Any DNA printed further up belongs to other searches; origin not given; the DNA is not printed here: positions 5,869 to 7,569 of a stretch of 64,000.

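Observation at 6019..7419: Stand-alone 466-aa protein with a RelA/SpoT-like (p)ppGpp/(p)ppApp synthetase core: candidate toxSAS-type defence or effector protein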

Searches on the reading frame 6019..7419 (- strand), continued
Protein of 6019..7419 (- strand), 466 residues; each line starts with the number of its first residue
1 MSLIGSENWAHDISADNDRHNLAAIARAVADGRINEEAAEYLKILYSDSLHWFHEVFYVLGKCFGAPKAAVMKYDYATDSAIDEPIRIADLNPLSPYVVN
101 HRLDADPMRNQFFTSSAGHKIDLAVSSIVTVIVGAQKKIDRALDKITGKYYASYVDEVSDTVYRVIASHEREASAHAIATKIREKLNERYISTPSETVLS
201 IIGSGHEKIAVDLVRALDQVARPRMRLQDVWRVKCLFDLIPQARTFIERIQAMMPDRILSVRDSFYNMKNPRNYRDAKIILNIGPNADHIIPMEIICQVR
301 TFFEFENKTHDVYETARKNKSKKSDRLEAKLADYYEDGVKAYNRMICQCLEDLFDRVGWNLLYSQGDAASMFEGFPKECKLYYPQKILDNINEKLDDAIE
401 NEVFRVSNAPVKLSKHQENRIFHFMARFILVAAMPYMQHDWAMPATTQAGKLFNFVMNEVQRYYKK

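Call 32: find_encoding_contigs(protein=P0155, flank=8000, max_places=3)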
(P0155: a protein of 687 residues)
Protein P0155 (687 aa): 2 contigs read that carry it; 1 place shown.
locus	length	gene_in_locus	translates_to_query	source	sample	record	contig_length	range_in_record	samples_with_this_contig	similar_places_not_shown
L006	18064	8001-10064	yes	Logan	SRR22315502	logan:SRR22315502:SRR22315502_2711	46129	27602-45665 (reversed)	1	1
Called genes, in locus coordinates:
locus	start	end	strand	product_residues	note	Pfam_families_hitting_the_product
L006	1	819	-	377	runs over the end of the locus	PF00669:Flagellin_N, PF00700:Flagellin_C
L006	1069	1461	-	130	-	PF07378:FlbT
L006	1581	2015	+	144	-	-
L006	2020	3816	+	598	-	PF02463:SMC_N (faint), PF13175:AAA_15 (faint), PF13476:AAA_23 (faint), PF13555:AAA_29 (faint), PF00005:ABC_tran, PF13191:AAA_16 (faint), PF00005:ABC_tran, PF16326:ABC_tran_CTD, +2 more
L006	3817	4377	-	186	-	-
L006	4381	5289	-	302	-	PF13419:HAD_2 (faint), PF13344:Hydrolase_6 (weak), PF00702:Hydrolase (weak), PF13242:Hydrolase_like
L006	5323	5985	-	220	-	PF00899:ThiF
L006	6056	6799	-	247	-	PF01026:TatD_DNase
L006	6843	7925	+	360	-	PF01168:Ala_racemase_N, PF00842:Ala_racemase_C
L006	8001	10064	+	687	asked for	-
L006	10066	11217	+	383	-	-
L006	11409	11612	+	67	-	PF00313:CSD, PF08206:OB_RNB (weak)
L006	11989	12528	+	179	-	-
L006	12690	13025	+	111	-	-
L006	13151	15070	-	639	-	PF02824:TGS (weak), PF07973:tRNA_SAD, PF00587:tRNA-synt_2b, PF03129:HGTP_anticodon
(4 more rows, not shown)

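Call 34: find_related_loci(query=A1, collection=genome_contigs, flank=6000)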
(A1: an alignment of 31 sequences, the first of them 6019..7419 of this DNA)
Query A1 (466 aa) in genome_contigs; peptide patterns used: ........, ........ (x = any residue, [..] = any of these).
294 stretches matched a pattern; 276 encode a relative of the query (tblastn E <= 1e-3); the best 80 are kept; 80 distinct loci.
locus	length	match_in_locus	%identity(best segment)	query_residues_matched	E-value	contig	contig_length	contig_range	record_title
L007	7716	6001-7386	90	5-466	0e+0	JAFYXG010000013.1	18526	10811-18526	MAG: Alphaproteobacteria bacterium isolate RGIG7505 Water_buffalos_Colon.Co__c1713732, whole genome shotgun sequence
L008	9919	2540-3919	89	5-464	0e+0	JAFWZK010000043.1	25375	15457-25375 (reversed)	MAG: Alphaproteobacteria bacterium isolate RGIG6210 Sheep_Rectum-2__c694412, whole genome shotgun sequence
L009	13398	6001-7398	84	1-466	0e+0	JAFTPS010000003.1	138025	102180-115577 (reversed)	MAG: Alphaproteobacteria bacterium isolate RGIG4037 Roe_deer_Cecum-5__c1035, whole genome shotgun sequence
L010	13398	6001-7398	83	1-466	0e+0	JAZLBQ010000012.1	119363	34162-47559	MAG: Candidatus Enterousia sp. isolate T1900045063_TC20190056.MAGScoT_cleanbin_000013 SGB_4572_k141_502494, whole genome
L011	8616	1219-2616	82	1-466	0e+0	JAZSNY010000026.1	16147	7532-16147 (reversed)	MAG: Candidatus Enterousia sp. isolate T1900044549_TS20190015.MAGScoT_cleanbin_000102 SGB_200_k141_3391740, whole genome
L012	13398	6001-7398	83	1-466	0e+0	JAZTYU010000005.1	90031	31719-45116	MAG: Candidatus Enterousia sp. isolate T1900045325_YK20190014.MAGScoT_cleanbin_000039 SGB_6437_k141_3417339, whole genom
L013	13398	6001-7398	83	1-466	0e+0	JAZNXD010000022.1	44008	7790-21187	MAG: Candidatus Enterousia sp. isolate T1900044780_TS20190246.MAGScoT_cleanbin_000045 SGB_2551_k141_2688257, whole genom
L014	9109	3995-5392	82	1-466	0e+0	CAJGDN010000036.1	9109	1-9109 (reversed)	MAG: uncultured Alphaproteobacteria bacterium isolate MAG63 genome assembly, contig: k141_4838924_length_9109_cov_15.396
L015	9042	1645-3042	82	1-466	0e+0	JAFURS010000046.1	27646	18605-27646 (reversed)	MAG: Alphaproteobacteria bacterium isolate RGIG4765 Roe_deer_Rectum.Co__c1947014, whole genome shotgun sequence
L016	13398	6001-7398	82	1-466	0e+0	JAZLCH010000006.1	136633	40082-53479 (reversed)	MAG: Candidatus Enterousia sp. isolate T1900045051_TC20190044.MAGScoT_cleanbin_000024 SGB_4527_k141_1569870, whole genom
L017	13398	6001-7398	82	1-466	0e+0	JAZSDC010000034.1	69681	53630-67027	MAG: Candidatus Enterousia sp. isolate T1900044601_TS20190067.MAGScoT_cleanbin_000040 SGB_692_k141_607861, whole genome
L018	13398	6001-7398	82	1-466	0e+0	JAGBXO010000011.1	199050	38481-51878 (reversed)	MAG: Alphaproteobacteria bacterium isolate RGIG9538 Yak_Colon-2__c806313, whole genome shotgun sequence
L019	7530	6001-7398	82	1-466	0e+0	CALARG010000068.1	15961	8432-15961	MAG TPA_asm: uncultured Alphaproteobacteria bacterium isolate SRR6425825_bin.15_CONCOCT_v1.1_MAG genome assembly, contig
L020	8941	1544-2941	81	1-466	0e+0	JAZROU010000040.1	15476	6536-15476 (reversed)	MAG: Candidatus Enterousia sp. isolate T1900045388_YK20190078.MAGScoT_cleanbin_000020 SGB_6918_k141_1085882, whole genom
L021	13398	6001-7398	81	1-466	0e+0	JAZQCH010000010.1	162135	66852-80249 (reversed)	MAG: Candidatus Enterousia sp. isolate T1900044638_TS20190104.MAGScoT_cleanbin_000052 SGB_1211_k141_1018789, whole genom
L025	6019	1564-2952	80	4-466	0e+0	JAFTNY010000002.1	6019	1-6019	MAG: Alphaproteobacteria bacterium isolate RGIG3991 Roe_deer_Cecum-4__c17458, whole genome shotgun sequence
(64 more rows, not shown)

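Call 40: find_encoding_contigs(protein=P0122, flank=5000, max_places=2)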
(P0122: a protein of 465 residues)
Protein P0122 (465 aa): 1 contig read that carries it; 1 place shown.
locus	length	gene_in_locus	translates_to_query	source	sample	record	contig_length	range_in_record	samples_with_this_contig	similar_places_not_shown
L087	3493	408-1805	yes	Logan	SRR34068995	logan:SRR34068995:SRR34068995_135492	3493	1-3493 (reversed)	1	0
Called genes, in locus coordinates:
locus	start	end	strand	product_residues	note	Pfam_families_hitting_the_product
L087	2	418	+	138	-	?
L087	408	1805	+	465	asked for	-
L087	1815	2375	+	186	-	PF20815:GIY_YIG_2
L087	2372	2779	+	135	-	PF21818:DUF6884, PF03883:H2O2_YaaD (weak)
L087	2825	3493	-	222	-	?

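Call 41: find_encoding_contigs(protein=P0125, flank=5000, max_places=2)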
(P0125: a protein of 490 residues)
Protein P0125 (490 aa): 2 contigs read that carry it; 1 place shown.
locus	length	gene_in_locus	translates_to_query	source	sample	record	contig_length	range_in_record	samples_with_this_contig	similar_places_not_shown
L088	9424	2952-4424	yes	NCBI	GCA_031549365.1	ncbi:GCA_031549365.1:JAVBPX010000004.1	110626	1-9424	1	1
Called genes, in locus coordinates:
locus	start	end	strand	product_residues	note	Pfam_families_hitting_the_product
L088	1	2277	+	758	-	?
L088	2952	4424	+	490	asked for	-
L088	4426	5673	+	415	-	PF01136:Peptidase_U32, PF16325:Peptidase_U32_C (faint)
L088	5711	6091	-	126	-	-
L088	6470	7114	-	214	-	PF01728:FtsJ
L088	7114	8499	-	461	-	PF02881:SRP54_N, PF00448:SRP54, PF01656:CbiA (weak), PF02978:SRP_SPB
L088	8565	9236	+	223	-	-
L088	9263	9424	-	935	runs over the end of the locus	PF00005:ABC_tran (faint), PF02463:SMC_N (faint), PF13191:AAA_16 (faint), PF13304:AAA_21 (faint), PF13481:AAA_25 (faint), PF13555:AAA_29 (faint), PF17760:UvrA_inter, PF17755:UvrA_DNA-bind, +2 more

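Call 42: find_encoding_contigs(protein=P0126, flank=5000, max_places=2)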
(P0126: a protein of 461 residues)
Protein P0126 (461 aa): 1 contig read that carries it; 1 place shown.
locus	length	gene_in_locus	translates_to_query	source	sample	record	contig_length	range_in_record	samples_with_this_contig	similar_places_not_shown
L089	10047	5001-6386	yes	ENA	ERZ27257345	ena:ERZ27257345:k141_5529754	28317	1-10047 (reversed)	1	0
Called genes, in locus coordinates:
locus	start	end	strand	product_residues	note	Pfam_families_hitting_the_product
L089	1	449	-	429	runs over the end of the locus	PF00512:HisKA (weak), PF02518:HATPase_c, PF13589:HATPase_c_3 (weak)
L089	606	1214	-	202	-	PF00072:Response_reg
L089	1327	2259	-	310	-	-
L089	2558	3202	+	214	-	PF02129:Peptidase_S15 (weak), PF00561:Abhydrolase_1 (weak), PF12146:Hydrolase_4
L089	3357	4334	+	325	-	PF05496:RuvB_N, PF06068:TIP49 (faint), PF01078:Mg_chelatase (faint), PF00004:AAA, PF07728:AAA_5 (weak), PF17864:AAA_lid_4, PF05491:WHD_RuvB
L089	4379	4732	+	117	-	PF18451:CdiA_C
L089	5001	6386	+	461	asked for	-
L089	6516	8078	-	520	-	PF02463:SMC_N, PF13476:AAA_23, PF13304:AAA_21 (faint)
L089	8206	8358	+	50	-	-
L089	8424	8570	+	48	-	PF13978:DUF4223 (weak)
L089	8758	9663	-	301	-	PF00535:Glycos_transf_2, PF10111:Glyco_tranf_2_2, PF13641:Glyco_tranf_2_3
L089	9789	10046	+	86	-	?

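Call 43: find_encoding_contigs(protein=P0130, flank=5000, max_places=2)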
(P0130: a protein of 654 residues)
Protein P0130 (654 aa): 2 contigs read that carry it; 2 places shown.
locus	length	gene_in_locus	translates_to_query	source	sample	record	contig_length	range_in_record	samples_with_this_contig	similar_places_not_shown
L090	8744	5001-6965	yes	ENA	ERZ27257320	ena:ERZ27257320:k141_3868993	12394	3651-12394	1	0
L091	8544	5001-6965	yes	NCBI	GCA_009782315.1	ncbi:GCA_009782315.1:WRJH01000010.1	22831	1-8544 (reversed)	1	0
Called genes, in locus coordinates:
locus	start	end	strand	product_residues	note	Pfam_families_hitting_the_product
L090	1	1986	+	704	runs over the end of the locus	PF22745:Nlig-Ia, PF01653:DNA_ligase_aden, PF03120:OB_DNA_ligase, PF03119:DNA_ligase_ZBD, PF12826:HHH_2, PF14520:HHH_5 (weak), PF00533:BRCT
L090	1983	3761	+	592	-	PF00912:Transgly, PF00905:Transpeptidase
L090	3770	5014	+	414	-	PF01702:TGT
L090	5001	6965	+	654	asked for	-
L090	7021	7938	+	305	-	-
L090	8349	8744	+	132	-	?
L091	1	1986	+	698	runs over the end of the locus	PF22745:Nlig-Ia, PF01653:DNA_ligase_aden, PF03120:OB_DNA_ligase, PF03119:DNA_ligase_ZBD, PF12826:HHH_2, PF14520:HHH_5 (weak), PF00533:BRCT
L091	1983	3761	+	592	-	PF00912:Transgly, PF00905:Transpeptidase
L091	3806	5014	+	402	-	PF01702:TGT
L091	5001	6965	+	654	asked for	-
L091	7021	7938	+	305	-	-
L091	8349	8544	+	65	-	?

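Call 44: search_protein_families(library=pfam, proteins=[P0154, P0155, P0158, P0159, P0162, P0163, P0168, P0126, P0125, P0124], max_evalue=1)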
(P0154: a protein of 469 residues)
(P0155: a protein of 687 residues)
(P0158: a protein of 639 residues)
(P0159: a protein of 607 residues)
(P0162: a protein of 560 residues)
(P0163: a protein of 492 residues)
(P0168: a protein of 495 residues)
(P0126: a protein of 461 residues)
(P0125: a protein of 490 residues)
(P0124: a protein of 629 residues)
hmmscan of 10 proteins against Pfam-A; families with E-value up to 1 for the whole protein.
P0154 (469 aa): 1 family
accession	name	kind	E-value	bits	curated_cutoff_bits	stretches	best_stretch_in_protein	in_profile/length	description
PF18628.8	P2_N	-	0.019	15.1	25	1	215-264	66-115/129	Viral coat protein P2 N-terminal domain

P0155 (687 aa): 3 families
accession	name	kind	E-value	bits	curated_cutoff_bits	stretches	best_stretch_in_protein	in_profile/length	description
PF08040.16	NADH_oxidored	-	0.15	12.2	27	1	270-295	29-54/58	MNLL subunit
PF00910.28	RNA_helicase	-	0.52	11.3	21.5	0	316-362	45-88/105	RNA helicase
PF01832.25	Glucosaminidase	-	0.56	11.3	30.2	0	7-210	21-117/123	Mannosyl-glycoprotein endo-beta-N-acetylglucosaminidase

P0158 (639 aa): 2 families
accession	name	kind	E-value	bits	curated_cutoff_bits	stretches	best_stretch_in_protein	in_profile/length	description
PF23349.2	BBS7_hp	-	0.014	15.9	27.8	0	266-327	13-75/114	BBS7 hairpin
PF09551.15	Spore_II_R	-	0.16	12.9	25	1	4-97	20-110/128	Stage II sporulation protein R (spore_II_R)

P0159 (607 aa): 2 families
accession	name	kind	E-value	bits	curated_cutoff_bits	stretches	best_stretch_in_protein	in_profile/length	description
PF22941.1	TADA2A-like_3rd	-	0.064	13.8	27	1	377-414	35-72/77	Transcriptional adapter 2-alpha-like domain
PF04607.23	RelA_SpoT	-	0.61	10.8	27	1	234-328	4-92/113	Region found in RelA / SpoT proteins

P0162 (560 aa): 0 families

P0163 (492 aa): 4 families
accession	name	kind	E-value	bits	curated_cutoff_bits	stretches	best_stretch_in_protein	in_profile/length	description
PF11348.13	DUF3150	-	0.014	15.1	24.9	1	123-164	82-123/257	Protein of unknown function (DUF3150)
PF25802.1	WWC1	-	0.026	14.9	27.8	1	130-188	71-129/135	WWC1-like, helical hairpin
PF19591.4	DUF6096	-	0.25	12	27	1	200-278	33-108/130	Family of unknown function (DUF6096)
PF07464.16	ApoLp-III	-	0.37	11.4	36.3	1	414-489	55-129/146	Apolipophorin-III precursor (apoLp-III)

P0168 (495 aa): 2 families
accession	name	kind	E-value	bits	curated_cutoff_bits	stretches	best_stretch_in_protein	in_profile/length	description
PF10303.14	DUF2408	-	0.15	13.1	25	0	277-336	11-63/130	Protein of unknown function (DUF2408)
PF23100.1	DUF2096_N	-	0.93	10.4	26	1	134-185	16-66/96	DUF2096 N-terminal four-helical bundle domain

P0126 (461 aa): 2 families
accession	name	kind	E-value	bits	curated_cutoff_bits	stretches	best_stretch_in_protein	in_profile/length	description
PF24169.1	Fn3-I_PB4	-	0.011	16.6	27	1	86-149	12-77/88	Straight fiber protein PB4 first Fn3-like domain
PF04607.23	RelA_SpoT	-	0.031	15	27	1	205-294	8-90/113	Region found in RelA / SpoT proteins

P0125 (490 aa): 1 family
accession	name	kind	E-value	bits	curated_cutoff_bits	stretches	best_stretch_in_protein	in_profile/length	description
PF22909.1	Caulimovir_coat_dom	-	0.078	13.8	27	1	148-211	19-80/113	Caulimovirus coat protein, conserved domain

P0124 (629 aa): 1 family
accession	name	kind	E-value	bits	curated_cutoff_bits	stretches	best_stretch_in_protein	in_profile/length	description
PF16726.11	OCRL_clath_bd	-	0.31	11.8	27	0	257-298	57-98/101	Inositol polyphosphate 5-phosphatase clathrin binding domain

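Call 50: list_cluster_members(proteins=[P0121, P0125, P0126, P0130, P0154, P0155, P0158, P0159, P0162, P0163])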
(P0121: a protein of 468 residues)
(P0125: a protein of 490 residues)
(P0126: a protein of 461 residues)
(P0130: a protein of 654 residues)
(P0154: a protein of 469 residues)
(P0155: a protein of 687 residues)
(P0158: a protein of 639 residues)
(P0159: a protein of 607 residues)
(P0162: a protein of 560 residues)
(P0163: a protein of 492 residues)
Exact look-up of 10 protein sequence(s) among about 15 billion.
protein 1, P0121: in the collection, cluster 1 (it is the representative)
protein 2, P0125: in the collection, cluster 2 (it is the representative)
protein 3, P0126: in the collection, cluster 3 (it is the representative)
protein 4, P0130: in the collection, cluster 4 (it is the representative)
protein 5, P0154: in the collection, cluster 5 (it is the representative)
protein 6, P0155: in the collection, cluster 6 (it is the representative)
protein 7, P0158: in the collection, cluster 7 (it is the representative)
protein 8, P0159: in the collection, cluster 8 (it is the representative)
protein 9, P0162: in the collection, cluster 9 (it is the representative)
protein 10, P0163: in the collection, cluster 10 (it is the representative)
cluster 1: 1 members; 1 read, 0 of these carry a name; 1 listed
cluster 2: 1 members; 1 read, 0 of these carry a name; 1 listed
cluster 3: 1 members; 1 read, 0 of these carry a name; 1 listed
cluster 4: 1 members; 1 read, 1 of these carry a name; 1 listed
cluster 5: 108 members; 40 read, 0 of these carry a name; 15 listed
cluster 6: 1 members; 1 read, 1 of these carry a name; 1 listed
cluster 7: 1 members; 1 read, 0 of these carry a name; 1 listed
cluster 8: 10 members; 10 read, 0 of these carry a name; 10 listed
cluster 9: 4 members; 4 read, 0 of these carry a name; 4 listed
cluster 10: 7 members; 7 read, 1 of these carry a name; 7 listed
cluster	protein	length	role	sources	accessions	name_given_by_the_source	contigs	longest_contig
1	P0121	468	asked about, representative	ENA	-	-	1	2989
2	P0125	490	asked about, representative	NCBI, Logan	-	-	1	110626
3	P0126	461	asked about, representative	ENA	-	-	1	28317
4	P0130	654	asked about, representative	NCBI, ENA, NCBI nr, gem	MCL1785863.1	MAG: hypothetical protein FWG39_01775 [Alphaproteobacteria bacterium] | hypothetical protein [Alphaproteobacteria bacterium]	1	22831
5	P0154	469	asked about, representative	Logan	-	-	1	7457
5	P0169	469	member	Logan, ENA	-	-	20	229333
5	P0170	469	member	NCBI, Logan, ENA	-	-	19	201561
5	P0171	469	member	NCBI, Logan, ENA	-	-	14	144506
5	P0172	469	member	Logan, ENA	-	-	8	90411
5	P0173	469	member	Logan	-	-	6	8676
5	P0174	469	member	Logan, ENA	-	-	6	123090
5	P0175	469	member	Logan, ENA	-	-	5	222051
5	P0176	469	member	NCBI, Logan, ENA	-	-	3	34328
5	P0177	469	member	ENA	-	-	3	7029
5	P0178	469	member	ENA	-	-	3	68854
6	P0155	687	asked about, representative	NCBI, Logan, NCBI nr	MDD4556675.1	MAG: hypothetical protein PHE89_05050 [Alphaproteobacteria bacterium] | hypothetical protein [Alphaproteobacteria bacterium]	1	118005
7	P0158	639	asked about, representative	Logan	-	-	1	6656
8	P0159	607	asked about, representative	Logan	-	-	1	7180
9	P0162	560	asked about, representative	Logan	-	-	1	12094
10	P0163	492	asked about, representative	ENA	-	-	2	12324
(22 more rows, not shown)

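Call 52: find_homologous_proteins(query=A3, max_evalue=0.001)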
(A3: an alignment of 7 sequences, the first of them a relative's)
Query A3 (7 sequences) (469 aa, profile of the alignment): 44 proteins with E <= 0.001 among 8000 candidates.
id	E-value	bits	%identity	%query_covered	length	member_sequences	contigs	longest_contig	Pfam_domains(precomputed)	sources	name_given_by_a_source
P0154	1.6e-193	662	100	100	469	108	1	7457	-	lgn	-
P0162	3.3e-179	615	41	84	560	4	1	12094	-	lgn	-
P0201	4.2e-177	608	85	100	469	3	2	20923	-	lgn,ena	-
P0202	5.0e-177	608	84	100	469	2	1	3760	-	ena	-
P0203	5.9e-173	594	79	100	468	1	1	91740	-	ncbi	-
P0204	1.8e-172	593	82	100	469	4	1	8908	-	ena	-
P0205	7.1e-166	571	64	99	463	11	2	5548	-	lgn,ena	-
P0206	1.4e-165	570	65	99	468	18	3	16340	-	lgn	-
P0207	3.5e-165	569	65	99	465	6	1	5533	-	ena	-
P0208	3.1e-163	562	63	99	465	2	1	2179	-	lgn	-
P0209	2.4e-160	553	56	96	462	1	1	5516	-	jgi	jgi:hypothetical protein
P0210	2.8e-160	553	54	99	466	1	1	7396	-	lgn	-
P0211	3.4e-160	552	59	100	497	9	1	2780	-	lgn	-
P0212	3.6e-160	552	55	100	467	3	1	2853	-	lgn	-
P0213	5.8e-160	552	59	95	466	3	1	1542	-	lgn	-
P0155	2.2e-146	507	31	29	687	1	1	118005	-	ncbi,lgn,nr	ncbi:MAG: hypothetical protein PHE89_05050 [Alphaproteobacteria bacterium]|nr:hypothetical protein [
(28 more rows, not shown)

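Call 55: search_solved_structures(query=A4, max_evalue=10, show_alignments=3)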
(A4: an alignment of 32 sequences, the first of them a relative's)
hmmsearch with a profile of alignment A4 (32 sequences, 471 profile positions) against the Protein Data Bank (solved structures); distinct sequences matched with E-value up to 10: 2.
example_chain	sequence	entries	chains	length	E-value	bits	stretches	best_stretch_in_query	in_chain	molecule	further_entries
2dme_A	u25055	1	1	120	0.034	16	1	31-95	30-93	PHD finger protein 3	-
3ucx_A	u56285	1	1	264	1.4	10.7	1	333-426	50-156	Short chain dehydrogenase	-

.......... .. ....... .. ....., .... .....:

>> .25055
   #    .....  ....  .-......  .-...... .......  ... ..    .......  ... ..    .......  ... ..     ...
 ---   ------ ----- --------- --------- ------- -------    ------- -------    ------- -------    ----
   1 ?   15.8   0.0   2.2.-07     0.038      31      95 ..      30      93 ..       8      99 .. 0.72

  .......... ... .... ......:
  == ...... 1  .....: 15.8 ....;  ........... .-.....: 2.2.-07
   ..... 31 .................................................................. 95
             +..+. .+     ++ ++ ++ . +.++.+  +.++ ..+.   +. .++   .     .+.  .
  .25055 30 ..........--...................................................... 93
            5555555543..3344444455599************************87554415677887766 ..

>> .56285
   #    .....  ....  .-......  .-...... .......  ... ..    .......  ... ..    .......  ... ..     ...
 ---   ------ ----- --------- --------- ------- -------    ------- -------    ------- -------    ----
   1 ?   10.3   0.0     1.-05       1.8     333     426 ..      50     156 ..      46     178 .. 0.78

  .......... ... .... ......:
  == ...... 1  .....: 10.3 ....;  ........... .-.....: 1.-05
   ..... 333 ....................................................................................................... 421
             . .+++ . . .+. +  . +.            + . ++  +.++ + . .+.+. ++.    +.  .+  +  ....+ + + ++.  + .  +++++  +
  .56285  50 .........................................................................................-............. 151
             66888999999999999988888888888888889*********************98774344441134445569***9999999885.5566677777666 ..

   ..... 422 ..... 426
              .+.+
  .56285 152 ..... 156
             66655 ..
